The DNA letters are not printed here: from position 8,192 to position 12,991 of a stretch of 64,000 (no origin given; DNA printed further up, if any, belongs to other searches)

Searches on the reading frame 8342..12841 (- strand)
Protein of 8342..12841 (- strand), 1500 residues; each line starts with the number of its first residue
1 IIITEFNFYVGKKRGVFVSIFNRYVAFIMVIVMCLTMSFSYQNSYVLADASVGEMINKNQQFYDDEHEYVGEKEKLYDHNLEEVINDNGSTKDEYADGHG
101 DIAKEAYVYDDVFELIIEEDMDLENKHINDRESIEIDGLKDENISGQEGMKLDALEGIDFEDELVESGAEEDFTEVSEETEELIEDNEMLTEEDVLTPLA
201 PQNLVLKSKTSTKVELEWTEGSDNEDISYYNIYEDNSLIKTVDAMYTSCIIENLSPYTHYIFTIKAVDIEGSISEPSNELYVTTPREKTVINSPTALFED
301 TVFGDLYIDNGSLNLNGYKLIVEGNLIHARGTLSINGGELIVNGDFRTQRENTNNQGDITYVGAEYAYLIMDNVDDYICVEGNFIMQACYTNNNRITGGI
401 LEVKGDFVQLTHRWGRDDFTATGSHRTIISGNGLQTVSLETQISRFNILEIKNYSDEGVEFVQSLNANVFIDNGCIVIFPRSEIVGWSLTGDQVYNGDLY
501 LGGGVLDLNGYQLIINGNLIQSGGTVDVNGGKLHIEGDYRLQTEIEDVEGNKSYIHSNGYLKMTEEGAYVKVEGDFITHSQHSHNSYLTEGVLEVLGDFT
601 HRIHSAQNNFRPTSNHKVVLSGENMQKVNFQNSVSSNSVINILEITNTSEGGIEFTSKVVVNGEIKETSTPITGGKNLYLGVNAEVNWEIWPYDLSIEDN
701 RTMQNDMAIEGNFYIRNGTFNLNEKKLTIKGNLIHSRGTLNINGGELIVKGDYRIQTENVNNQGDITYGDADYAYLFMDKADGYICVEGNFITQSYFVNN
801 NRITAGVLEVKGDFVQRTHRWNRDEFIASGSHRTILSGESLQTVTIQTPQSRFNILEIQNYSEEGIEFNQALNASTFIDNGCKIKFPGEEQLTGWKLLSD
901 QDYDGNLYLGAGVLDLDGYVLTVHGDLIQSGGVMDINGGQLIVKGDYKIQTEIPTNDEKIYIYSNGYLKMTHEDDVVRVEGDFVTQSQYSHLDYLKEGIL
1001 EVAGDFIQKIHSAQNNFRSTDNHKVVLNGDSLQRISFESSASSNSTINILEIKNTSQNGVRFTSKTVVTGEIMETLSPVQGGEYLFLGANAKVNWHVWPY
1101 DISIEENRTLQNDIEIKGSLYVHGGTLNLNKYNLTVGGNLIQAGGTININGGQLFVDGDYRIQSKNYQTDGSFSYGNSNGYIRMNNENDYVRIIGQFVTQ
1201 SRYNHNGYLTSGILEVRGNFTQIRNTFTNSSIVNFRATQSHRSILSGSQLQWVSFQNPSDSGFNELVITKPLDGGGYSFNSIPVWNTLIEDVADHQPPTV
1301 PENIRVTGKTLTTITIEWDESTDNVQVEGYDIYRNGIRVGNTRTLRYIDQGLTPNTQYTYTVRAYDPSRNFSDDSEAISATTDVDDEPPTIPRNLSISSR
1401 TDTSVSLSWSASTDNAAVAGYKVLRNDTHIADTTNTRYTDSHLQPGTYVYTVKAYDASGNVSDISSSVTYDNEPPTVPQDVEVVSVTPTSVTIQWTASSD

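Call 100: search_protein_families(library=pfam, proteins=[window:8342-12841:-], max_evalue=0.00001)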
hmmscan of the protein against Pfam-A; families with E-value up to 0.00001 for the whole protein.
window:8342-12841:- (1500 aa): 1 family
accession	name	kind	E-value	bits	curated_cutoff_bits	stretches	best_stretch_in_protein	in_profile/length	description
PF00041.27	fn3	-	3.7e-30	104.4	25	3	200-281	2-82/84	Fibronectin type III domain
